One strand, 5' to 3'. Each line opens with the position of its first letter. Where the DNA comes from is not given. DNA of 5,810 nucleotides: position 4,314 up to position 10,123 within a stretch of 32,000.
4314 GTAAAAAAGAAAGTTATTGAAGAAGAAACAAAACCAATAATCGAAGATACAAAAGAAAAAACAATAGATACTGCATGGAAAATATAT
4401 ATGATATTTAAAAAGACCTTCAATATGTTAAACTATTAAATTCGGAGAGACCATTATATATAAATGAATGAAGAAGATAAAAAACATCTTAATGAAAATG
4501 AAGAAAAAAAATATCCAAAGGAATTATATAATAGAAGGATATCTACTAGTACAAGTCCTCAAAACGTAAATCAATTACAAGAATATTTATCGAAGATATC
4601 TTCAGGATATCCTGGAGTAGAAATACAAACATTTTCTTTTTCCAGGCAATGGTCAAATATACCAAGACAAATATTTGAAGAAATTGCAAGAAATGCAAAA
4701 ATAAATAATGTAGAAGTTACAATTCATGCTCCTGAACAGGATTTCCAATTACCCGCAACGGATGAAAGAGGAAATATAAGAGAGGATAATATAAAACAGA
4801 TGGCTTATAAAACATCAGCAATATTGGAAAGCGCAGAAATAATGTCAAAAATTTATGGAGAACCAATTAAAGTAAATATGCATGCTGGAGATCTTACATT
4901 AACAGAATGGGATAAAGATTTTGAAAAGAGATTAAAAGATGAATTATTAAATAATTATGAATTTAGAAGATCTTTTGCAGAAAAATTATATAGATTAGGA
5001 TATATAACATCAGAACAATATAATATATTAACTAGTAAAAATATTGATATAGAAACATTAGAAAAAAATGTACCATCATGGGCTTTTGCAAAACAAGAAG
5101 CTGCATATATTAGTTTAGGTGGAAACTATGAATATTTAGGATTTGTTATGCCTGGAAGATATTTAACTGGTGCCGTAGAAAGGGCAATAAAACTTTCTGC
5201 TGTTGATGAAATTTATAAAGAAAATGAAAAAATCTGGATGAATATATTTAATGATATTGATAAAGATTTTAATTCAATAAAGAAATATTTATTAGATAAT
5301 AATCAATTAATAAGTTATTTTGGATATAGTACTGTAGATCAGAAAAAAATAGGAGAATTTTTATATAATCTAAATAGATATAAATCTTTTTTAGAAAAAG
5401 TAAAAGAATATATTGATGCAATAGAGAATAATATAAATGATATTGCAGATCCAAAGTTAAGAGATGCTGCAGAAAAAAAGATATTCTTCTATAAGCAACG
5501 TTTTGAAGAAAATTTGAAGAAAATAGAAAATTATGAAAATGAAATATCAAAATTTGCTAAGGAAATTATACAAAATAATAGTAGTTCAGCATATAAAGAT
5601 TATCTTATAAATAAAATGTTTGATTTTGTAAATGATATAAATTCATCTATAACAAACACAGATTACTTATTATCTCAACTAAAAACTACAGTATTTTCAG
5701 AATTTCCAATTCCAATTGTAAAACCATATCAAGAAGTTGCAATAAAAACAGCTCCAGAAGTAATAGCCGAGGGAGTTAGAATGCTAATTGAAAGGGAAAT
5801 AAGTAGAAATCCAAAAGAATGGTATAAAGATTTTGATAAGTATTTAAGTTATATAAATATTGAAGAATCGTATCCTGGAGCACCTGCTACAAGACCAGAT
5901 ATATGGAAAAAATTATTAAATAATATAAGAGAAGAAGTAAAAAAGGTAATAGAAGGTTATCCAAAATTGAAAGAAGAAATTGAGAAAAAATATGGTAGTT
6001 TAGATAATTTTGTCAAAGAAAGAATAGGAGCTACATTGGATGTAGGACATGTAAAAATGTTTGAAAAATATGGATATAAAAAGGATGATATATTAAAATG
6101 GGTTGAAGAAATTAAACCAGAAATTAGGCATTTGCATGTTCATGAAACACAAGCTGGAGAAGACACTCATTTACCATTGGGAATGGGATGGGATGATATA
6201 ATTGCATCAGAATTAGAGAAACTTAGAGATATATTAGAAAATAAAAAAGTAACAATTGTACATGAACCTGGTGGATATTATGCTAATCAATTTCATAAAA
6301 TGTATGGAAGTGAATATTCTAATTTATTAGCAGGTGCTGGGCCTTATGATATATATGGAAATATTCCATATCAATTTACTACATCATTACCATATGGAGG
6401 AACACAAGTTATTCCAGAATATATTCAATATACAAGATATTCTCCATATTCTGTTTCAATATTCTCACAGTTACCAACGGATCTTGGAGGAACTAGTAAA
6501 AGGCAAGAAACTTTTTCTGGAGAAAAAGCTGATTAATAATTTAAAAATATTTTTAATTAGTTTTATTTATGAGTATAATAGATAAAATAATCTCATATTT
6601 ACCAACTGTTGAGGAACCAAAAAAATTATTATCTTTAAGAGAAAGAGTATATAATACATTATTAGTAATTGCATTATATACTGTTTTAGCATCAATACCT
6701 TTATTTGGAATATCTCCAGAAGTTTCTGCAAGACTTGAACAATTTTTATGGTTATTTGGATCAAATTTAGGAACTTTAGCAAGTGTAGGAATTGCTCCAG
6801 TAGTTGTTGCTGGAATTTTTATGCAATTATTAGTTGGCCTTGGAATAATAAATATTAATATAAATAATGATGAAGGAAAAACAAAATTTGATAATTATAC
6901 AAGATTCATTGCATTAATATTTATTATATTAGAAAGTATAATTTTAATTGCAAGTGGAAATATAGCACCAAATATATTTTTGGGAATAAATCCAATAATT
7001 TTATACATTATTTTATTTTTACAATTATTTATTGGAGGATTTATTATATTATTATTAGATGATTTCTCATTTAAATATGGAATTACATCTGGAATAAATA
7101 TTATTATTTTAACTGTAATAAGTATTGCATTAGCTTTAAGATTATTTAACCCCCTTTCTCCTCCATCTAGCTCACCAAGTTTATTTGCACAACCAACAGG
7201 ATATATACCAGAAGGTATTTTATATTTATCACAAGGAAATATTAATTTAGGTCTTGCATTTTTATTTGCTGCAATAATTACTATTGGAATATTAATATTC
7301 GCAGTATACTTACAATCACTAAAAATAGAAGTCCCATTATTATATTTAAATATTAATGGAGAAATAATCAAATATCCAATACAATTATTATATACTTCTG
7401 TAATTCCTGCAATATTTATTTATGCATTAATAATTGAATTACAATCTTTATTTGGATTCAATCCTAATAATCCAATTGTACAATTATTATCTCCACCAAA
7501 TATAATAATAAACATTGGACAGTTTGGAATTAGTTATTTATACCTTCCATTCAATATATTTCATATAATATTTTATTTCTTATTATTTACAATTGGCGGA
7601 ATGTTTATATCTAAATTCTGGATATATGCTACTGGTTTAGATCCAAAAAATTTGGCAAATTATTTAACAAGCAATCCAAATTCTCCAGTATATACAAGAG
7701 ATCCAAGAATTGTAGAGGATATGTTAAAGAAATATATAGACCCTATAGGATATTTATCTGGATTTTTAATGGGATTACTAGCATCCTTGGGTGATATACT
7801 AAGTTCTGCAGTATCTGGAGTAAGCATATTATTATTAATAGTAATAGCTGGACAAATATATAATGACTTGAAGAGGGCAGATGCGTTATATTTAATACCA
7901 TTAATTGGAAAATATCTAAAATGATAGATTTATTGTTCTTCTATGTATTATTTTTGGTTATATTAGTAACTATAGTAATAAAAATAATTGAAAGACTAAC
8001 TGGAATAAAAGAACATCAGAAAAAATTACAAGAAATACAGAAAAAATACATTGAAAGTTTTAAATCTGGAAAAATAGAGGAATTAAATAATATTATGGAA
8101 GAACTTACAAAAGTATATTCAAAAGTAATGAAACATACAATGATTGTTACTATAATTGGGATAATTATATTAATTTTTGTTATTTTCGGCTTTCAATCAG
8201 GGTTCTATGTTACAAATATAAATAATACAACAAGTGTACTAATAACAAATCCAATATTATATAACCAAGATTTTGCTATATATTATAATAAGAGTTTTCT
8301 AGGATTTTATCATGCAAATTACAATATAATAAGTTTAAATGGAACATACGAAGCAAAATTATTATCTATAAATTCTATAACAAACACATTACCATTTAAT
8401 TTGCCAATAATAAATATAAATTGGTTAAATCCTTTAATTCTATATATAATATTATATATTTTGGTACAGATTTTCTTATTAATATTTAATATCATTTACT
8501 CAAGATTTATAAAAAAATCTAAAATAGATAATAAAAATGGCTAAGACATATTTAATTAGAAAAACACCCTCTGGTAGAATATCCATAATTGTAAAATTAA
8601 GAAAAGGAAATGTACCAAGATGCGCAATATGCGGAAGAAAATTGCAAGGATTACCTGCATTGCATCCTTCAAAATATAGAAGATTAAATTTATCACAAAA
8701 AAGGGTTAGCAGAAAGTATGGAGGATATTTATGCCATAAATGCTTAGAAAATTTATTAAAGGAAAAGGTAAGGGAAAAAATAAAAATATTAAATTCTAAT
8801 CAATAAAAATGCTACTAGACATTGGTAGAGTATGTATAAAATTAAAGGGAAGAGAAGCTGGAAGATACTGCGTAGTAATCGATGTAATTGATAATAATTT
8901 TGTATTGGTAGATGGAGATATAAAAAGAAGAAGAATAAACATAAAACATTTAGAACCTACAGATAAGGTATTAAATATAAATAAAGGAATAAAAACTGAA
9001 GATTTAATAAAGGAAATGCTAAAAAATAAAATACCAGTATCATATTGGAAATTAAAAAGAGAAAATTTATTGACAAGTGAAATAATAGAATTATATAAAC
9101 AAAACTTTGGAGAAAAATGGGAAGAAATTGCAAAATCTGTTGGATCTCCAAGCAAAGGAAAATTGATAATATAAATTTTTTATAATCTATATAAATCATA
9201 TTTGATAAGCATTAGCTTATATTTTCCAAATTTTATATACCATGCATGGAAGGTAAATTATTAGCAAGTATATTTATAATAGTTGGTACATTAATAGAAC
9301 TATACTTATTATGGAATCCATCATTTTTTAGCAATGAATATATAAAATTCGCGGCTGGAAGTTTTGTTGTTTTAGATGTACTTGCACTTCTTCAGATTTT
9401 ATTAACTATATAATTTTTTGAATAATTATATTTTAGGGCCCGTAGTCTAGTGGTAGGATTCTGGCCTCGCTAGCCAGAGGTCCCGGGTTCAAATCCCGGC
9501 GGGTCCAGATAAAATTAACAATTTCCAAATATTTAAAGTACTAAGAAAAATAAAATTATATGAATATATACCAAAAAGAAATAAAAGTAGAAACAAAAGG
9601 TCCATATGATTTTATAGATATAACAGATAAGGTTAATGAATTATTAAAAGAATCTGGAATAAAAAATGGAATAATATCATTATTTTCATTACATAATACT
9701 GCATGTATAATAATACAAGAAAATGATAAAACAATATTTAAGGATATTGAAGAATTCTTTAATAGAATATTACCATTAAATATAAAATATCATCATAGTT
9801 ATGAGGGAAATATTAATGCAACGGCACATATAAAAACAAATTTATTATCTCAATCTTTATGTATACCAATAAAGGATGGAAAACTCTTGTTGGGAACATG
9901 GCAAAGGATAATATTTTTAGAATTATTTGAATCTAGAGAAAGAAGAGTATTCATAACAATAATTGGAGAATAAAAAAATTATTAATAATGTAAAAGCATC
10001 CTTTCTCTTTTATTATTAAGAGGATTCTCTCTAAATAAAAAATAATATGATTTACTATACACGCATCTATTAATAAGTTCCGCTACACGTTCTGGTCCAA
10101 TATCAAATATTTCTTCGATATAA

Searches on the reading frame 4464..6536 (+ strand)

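Call 52: search_protein_families(library=pfam, proteins=[window:4464-6536:+], max_evalue=0.001)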
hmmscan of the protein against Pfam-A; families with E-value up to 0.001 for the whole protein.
window:4464-6536:+ (690 aa): 1 family
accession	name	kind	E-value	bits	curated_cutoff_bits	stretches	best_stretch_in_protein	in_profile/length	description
PF01261.30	AP_endonuc_2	-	1.2e-09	38.7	31.1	1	515-579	147-206/249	Xylose isomerase-like TIM barrel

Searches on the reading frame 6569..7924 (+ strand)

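Call 52: search_protein_families(library=pfam, proteins=[window:6569-7924:+], max_evalue=0.001)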
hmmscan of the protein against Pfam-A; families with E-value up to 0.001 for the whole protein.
window:6569-7924:+ (451 aa): 2 families
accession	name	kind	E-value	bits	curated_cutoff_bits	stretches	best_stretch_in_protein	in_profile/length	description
PF00344.25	SecY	-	3.7e-43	148.5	32.2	1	69-430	1-305/306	SecY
PF10559.14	Plug_translocon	-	0.00087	19.5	22.1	0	36-66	2-33/35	Plug domain of Sec61p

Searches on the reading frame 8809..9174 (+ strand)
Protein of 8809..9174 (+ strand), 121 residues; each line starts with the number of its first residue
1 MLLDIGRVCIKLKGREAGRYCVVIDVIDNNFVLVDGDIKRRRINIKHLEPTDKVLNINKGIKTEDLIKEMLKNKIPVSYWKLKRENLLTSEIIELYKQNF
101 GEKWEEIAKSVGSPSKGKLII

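Call 52: search_protein_families(library=pfam, proteins=[window:8809-9174:+], max_evalue=0.001)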
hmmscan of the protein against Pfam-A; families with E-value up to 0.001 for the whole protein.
window:8809-9174:+ (121 aa): 1 family
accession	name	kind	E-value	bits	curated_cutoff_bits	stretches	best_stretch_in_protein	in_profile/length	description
PF00467.35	KOW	-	8.2e-05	22.7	22.3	1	6-35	2-32/32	KOW motif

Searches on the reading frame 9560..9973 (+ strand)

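Call 52: search_protein_families(library=pfam, proteins=[window:9560-9973:+], max_evalue=0.001)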
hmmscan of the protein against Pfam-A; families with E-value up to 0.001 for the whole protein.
window:9560-9973:+ (137 aa): 1 family
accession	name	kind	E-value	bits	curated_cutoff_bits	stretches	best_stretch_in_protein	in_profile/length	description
PF01894.22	UPF0047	-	2.4e-37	128.1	27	1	20-134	1-117/117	Uncharacterised protein family UPF0047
